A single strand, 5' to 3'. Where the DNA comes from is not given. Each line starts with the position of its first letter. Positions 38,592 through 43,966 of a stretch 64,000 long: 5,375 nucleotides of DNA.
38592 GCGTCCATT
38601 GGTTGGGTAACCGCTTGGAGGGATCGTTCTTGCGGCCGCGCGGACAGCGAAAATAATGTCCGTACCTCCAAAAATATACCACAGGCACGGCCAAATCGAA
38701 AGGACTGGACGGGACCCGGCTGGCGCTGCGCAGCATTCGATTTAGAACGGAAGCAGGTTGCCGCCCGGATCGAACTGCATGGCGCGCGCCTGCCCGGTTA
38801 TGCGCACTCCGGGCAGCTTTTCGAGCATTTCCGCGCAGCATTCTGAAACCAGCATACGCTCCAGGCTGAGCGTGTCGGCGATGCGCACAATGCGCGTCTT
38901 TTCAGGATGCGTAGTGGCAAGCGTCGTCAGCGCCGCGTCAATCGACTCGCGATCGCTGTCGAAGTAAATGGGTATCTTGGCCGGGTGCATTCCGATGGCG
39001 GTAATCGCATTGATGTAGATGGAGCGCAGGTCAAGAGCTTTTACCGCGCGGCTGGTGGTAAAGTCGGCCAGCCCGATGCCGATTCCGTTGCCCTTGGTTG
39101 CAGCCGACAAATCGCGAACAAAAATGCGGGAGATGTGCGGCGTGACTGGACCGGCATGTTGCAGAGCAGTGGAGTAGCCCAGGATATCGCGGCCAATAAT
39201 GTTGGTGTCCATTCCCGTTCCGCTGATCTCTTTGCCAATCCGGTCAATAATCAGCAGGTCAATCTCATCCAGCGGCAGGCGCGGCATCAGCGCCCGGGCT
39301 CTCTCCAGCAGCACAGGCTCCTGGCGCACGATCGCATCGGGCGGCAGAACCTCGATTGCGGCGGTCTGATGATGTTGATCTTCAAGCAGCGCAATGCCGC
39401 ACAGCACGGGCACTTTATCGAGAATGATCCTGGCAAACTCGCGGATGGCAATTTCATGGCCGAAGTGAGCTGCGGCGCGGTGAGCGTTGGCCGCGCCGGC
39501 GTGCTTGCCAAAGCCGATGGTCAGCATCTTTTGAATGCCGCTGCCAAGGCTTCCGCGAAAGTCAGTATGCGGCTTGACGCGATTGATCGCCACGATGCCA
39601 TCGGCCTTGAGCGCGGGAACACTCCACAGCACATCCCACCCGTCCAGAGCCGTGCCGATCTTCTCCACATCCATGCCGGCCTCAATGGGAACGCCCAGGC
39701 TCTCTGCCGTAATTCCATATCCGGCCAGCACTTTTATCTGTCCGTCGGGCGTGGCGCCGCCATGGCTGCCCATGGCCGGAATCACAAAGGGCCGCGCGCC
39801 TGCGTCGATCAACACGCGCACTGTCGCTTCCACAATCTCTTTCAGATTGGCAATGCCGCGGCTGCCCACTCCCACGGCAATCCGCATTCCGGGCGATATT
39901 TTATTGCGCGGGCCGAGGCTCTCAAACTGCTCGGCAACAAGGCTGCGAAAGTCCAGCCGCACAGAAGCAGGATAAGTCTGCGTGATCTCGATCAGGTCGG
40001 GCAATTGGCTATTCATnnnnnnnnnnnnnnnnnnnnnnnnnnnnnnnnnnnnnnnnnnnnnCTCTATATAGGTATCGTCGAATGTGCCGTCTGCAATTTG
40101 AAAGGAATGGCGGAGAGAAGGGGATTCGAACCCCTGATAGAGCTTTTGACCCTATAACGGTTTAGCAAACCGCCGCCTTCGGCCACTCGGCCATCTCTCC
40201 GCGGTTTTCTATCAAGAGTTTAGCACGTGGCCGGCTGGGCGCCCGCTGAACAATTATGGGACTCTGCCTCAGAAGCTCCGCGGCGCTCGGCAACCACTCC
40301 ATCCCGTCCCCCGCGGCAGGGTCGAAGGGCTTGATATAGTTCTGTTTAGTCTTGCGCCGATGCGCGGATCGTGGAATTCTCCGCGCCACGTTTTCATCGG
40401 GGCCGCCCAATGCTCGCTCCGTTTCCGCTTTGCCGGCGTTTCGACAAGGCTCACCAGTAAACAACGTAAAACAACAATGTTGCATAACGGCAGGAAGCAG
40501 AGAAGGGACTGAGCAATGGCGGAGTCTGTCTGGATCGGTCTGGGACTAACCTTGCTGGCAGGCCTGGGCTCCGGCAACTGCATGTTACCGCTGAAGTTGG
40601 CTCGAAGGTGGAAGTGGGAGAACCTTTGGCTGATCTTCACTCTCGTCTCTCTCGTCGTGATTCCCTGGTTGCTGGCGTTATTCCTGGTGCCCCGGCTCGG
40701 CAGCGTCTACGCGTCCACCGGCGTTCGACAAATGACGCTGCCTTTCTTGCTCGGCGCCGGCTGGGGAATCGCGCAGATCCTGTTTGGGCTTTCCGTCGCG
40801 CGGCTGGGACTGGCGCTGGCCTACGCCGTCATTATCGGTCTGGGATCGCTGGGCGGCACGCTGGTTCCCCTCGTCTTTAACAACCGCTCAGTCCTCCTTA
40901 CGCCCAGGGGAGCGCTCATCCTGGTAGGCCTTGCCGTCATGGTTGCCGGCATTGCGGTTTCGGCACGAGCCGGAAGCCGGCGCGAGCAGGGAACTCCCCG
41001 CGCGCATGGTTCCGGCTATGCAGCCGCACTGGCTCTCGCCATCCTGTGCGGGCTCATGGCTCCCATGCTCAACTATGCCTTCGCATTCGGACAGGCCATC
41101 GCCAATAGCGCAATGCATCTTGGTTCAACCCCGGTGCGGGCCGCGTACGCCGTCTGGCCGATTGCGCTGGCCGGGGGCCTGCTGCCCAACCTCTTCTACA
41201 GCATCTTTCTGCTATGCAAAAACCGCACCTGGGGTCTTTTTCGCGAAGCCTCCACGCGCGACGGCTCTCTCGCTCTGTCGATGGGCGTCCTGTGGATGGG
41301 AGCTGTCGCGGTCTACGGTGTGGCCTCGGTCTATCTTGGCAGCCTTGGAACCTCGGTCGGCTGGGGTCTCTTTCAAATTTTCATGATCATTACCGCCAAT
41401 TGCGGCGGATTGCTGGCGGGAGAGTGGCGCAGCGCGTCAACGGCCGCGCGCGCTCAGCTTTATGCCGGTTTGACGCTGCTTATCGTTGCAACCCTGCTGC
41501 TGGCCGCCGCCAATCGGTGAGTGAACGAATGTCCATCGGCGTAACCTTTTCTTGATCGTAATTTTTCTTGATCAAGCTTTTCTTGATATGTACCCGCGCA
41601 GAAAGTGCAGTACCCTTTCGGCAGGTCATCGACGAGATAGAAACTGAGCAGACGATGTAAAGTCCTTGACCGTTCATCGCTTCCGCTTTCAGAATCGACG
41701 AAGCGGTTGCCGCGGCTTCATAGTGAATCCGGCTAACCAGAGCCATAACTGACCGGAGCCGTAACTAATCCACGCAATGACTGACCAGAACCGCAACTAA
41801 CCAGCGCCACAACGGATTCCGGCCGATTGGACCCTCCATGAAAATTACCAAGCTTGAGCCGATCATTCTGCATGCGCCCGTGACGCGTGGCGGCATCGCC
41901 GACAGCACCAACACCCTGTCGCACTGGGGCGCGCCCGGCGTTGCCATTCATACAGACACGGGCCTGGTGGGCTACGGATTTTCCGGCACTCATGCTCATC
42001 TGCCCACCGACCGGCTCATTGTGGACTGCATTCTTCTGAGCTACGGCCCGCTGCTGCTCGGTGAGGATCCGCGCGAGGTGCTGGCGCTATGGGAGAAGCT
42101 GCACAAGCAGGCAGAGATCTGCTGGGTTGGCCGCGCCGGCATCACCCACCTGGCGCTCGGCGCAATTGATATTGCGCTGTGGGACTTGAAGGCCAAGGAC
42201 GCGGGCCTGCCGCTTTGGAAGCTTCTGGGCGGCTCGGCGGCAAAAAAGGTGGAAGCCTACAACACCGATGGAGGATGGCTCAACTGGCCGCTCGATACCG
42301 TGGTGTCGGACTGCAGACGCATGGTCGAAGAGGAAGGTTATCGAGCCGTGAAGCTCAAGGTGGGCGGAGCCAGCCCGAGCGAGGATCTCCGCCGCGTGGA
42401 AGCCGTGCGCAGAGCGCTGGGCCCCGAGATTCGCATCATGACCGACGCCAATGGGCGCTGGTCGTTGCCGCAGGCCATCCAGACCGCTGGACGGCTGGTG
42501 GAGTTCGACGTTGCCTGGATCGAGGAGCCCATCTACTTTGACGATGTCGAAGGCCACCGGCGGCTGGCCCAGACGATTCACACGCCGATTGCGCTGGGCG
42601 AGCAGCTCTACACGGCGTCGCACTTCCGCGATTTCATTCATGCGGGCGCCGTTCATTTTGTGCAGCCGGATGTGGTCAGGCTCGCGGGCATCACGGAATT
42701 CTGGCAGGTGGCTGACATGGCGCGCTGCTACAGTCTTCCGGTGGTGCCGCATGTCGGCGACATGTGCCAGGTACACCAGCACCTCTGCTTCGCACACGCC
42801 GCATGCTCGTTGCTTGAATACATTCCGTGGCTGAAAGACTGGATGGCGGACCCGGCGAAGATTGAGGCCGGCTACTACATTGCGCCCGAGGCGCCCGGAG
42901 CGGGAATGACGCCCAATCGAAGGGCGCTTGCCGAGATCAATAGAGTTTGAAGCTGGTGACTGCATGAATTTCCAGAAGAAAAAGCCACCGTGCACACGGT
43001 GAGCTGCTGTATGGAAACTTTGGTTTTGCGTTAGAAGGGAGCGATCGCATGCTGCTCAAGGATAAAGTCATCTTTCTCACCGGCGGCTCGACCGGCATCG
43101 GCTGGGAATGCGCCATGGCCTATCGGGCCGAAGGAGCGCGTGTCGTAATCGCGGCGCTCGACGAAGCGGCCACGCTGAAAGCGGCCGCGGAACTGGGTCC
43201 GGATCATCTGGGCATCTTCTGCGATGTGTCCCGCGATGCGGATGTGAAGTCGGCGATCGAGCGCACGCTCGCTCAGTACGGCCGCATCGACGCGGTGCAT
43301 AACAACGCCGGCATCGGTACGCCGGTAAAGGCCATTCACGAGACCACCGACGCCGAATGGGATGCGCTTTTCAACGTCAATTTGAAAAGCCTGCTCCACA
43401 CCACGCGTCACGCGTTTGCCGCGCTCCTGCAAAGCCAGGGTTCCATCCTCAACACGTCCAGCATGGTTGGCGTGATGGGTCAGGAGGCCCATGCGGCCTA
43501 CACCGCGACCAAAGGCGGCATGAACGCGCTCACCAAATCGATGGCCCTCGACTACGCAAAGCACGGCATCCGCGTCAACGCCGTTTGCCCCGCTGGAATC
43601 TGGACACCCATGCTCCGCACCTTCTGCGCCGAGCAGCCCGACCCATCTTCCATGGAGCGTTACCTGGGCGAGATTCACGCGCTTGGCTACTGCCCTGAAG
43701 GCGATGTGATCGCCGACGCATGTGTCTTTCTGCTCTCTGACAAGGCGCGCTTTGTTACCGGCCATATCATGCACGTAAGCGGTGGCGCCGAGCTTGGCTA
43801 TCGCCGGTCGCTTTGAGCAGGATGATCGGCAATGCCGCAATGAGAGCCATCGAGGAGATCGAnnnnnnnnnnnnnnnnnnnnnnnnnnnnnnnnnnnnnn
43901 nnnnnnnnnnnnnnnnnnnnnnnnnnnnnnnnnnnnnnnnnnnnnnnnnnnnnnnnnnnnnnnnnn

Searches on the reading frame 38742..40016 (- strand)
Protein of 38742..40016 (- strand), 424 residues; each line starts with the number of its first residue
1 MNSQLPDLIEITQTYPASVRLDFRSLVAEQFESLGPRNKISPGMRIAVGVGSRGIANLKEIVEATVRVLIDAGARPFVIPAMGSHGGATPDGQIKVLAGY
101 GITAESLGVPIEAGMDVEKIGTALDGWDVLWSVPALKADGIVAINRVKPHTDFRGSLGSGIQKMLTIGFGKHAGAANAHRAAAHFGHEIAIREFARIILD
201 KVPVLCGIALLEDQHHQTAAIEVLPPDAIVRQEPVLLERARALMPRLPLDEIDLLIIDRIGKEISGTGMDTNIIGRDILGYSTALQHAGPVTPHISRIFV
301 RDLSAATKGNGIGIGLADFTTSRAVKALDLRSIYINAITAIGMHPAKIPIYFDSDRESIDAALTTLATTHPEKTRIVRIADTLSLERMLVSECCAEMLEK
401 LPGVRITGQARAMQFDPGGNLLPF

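Call 65: search_protein_families(library=pfam, proteins=[window:38742-40016:-], max_evalue=0.0001)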
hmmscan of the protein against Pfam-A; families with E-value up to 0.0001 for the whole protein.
window:38742-40016:- (424 aa): 0 families
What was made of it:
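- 38742..40016 (-): LarA-like nickel-pincer-cofactor isomerase (group 22). Possibly associated (racemase or epimerase of an alpha-hydroxy acid), but membership in the module is not established. No Pfam hit (call 65).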

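Call 81: search_protein_families(library=ncbifam, proteins=[window:38742-40016:-], max_evalue=0.00001)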
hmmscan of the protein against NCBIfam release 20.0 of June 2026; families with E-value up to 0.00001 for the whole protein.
window:38742-40016:- (424 aa): 1 family
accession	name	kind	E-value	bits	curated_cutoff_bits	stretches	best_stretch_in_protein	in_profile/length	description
NF052515.1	NPN_iso_grp_22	equivalog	1.9e-145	484.7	400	1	5-397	1-388/392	nickel pincer cofactor-dependent isomerase, group 22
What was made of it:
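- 38742..40016 (-): NCBIfam NF052515, 484.7 bits against a cutoff of 400 (call 81).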

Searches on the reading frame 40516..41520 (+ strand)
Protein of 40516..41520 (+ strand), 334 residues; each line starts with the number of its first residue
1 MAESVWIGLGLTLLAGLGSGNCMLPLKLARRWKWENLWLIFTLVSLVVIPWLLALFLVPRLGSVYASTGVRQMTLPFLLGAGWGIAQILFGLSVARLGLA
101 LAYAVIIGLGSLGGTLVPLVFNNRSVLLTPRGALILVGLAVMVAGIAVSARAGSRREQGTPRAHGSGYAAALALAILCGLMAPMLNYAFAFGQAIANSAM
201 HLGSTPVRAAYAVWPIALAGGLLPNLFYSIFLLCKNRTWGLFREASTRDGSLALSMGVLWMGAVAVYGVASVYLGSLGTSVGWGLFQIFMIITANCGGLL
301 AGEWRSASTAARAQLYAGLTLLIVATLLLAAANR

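Call 23: search_protein_families(library=pfam, proteins=[window:40516-41520:+], max_evalue=0.001)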
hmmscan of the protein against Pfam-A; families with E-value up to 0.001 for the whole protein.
window:40516-41520:+ (334 aa): 1 family
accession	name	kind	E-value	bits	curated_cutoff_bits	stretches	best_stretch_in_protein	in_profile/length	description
PF06379.18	RhaT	-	1.4e-27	97.2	27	1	5-327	5-336/344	L-rhamnose-proton symport protein (RhaT)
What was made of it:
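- The transporter is of the rhamnose type (call 23).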

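Call 81: search_protein_families(library=ncbifam, proteins=[window:40516-41520:+], max_evalue=0.00001)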
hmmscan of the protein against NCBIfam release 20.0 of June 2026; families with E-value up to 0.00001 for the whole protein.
window:40516-41520:+ (334 aa): 5 families
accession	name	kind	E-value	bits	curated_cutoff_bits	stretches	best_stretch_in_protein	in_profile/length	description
NF010022.0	PRK13499.1-2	equivalog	4.4e-69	233.4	369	1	5-330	3-336/338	L-rhamnose/proton symporter RhaT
NF010024.0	PRK13499.1-4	equivalog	1.8e-52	178.7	468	1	3-333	3-344/347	L-rhamnose/proton symporter RhaT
NF010023.0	PRK13499.1-3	equivalog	6.2e-34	117.6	523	1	2-327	2-336/344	L-rhamnose/proton symporter RhaT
NF010021.0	PRK13499.1-1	equivalog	7e-29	101.1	509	1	5-327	5-336/344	L-rhamnose/proton symporter RhaT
TIGR00776.1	RhaT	subfamily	1.8e-10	40.4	319.6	1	11-330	5-287/290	RhaT/GlcU family sugar-proton symporter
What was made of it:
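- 40516..41520 (+): RhaT-family sugar/proton symporter, the likely uptake system of the module. Pfam RhaT 1.4e-27 (call 23); NCBIfam RhaT 233 bits, below that model's 369-bit cutoff (call 81).
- Checked: An RhaT-family sugar/proton symporter lies at 40516-41520 (Pfam 1.4e-27, call 23; NCBIfam RhaT 233 bits, below that model's 369-bit cutoff, call 81).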

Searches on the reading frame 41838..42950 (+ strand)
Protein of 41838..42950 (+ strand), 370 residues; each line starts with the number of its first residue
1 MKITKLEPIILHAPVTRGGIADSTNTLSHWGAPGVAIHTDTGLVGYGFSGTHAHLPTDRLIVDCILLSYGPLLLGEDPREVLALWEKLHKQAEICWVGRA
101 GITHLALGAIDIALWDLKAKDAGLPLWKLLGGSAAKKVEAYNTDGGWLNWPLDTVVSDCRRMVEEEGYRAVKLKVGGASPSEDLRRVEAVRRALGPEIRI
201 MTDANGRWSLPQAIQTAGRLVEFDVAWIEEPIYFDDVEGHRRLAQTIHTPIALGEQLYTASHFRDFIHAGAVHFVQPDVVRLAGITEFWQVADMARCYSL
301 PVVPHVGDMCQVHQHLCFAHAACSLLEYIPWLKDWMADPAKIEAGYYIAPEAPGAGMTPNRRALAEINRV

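Call 23: search_protein_families(library=pfam, proteins=[window:41838-42950:+], max_evalue=0.001)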
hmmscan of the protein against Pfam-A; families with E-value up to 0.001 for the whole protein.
window:41838-42950:+ (370 aa): 2 families
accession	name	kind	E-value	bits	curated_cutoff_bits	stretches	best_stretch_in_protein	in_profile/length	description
PF13378.12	MR_MLE_C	-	2.7e-65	220.6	29.4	1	156-362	3-218/219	Enolase C-terminal domain-like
PF02746.21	MR_MLE_N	-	9.5e-14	52.1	22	1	34-131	30-117/117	Mandelate racemase / muconate lactonizing enzyme, N-terminal domain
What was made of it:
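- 41838..42950 (+): Enolase-superfamily (MR/MLE) acid-sugar dehydratase. Pfam MR_MLE_C 2.7e-65 (call 23).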

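Call 81: search_protein_families(library=ncbifam, proteins=[window:41838-42950:+], max_evalue=0.00001)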
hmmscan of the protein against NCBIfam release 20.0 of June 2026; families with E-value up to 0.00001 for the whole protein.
window:41838-42950:+ (370 aa): 18 families
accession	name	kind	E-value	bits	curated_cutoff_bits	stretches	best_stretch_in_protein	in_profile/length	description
NF047820.1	TalGalacDh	equivalog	8.9e-76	255.2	500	1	36-364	42-361/371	L-talarate/galactarate dehydratase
NF040866.1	AraD_Arch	equivalog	5.9e-53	180.2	650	1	35-364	37-366/372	arabinonate dehydratase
NF010624.0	PRK14017.1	equivalog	3.5e-45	154.7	311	1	36-306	19-286/382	galactonate dehydratase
NF040790.2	glucon_galact_dh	equivalog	8.9e-44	149.9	750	1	35-366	28-368/390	bifunctional D-gluconate/D-galactonate dehydratase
NF043051.1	ManoateDhtManD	equivalog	3e-36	125.1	550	2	35-176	20-151/403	D-mannonate dehydratase ManD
NF011654.0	PRK15072.1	subfamily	2.1e-33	115.8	430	2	35-176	20-151/404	D-galactonate dehydratase family protein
TIGR02534.1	mucon_cyclo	subfamily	1.2e-28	100.2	334.95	1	3-299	1-289/368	muconate/chloromuconate family cycloisomerase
NF043002.1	HProlDhtase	equivalog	1.6e-26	93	500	1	1-303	1-290/366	cis-3-hydroxy-L-proline dehydratase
NF011968.0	PRK15440.1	equivalog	8.8e-26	90.7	393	1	72-317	93-331/395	L-rhamnonate dehydratase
TIGR01928.1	menC_lowGC_arch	equivalog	3.1e-19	69.2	200.65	1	103-309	88-283/325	o-succinylbenzoate synthase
NF042940.1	racemase_DgcA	equivalog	9.5e-16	57.9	400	1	107-264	85-230/323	N-acetyl-D-Glu racemase DgcA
NF002782.0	PRK02901.1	equivalog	7.9e-15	54.6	288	1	159-303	93-237/328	o-succinylbenzoate synthase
NF041118.1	A_G_epim_Thtga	equivalog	2.5e-14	53.1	500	1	108-299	99-284/341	L-Ala-D/L-Glu epimerase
TIGR01927.1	menC_gam_Gplu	equivalog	2e-11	43.8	130.55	1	161-272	118-230/307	o-succinylbenzoate synthase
NF002739.0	PRK02714.1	equivalog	2.3e-10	40.4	259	1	159-270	125-239/320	o-succinylbenzoate synthase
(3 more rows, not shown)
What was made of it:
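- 41838..42950 (+): Best NCBIfam hit is L-talarate/galactarate dehydratase, below cutoff (call 81).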

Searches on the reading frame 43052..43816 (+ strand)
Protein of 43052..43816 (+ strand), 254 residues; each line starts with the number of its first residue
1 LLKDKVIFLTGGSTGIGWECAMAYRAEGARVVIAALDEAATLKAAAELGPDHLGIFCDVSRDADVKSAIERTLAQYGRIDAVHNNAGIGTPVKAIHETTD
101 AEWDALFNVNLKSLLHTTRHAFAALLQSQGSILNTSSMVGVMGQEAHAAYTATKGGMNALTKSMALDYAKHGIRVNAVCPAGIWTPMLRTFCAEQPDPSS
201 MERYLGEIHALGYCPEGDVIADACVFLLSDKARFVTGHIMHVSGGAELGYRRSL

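Call 65: search_protein_families(library=pfam, proteins=[window:43052-43816:+], max_evalue=0.0001)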
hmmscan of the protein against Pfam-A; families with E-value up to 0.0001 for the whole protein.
window:43052-43816:+ (254 aa): 3 families
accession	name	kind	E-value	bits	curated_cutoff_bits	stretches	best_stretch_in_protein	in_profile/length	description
PF13561.12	adh_short_C2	-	1.1e-60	205.7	27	1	14-246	6-235/236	Enoyl-(Acyl carrier protein) reductase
PF00106.31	adh_short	-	1.9e-53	181.3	26.6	1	5-191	1-190/195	short chain dehydrogenase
PF08659.16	KR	-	2.1e-10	41.3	22.6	1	8-164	4-163/180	KR domain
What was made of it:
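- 43052..43816 (+): SDR dehydrogenase, a candidate L-fucose 1-dehydrogenase or keto-deoxy-fuconate 4-dehydrogenase. Pfam adh_short_C2 1e-60 (call 65).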

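Call 81: search_protein_families(library=ncbifam, proteins=[window:43052-43816:+], max_evalue=0.00001)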
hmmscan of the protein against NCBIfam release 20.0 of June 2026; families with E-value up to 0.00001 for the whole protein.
window:43052-43816:+ (254 aa): 226 families (the best 25 are shown)
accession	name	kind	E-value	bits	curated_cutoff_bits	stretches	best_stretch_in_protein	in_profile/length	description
NF004818.0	PRK06172.1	equivalog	2.5e-65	220.3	336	1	2-246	5-250/253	SDR family oxidoreductase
NF004791.0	PRK06138.1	equivalog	2e-64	217.3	312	1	2-246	3-249/252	SDR family oxidoreductase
NF005559.1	PRK07231.1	subfamily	5e-62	209.6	215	1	2-246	2-247/249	glucose 1-dehydrogenase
NF052558.1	MBtsdlDhBudC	equivalog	3e-59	200.6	270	1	3-246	2-241/250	meso-2,3-butanediol dehydrogenase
NF004198.0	PRK05653.1-3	equivalog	2.1e-53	181.3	296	1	2-247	5-247/248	3-oxoacyl-ACP reductase FabG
NF004713.0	PRK06057.1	equivalog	1.2e-52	179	404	1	2-250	7-253/257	3-oxoacyl-ACP reductase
NF009466.0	PRK12826.1-2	subfamily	9.3e-51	172.7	222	1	4-247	3-245/248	3-oxoacyl-ACP reductase FabG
NF005067.0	PRK06484.1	equivalog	6.9e-50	170.1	713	1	4-246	9-251/524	short chain dehydrogenase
NF005681.0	PRK07478.1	subfamily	8.9e-50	169.4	267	1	2-246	4-249/254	SDR family oxidoreductase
TIGR03971.1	SDR_subfam_1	subfamily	1.2e-49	169.1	300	1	2-246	1-268/271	mycofactocin-coupled SDR family oxidoreductase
TIGR01830.1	3oxo_ACP_reduc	equivalog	1.9e-49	168.5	297.75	1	8-245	2-237/239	3-oxoacyl-[acyl-carrier-protein] reductase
NF006121.0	PRK08265.1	subfamily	2.3e-48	165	294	1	2-245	5-244/263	short chain dehydrogenase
NF052562.1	RADHDNL4305835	equivalog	8.7e-48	162.9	400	1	2-245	5-248/252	NADP-dependent (R)-specific alcohol dehydrogenase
NF009093.0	PRK12429.1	subfamily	9.9e-48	162.7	258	1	2-245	3-255/259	3-hydroxybutyrate dehydrogenase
NF005214.0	PRK06701.1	subfamily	1.1e-47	162.7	413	1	2-246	46-289/293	SDR family oxidoreductase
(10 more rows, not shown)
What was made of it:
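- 43052..43816 (+): The NCBIfam L-fucose dehydrogenase model is among many sub-threshold hits (call 81).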
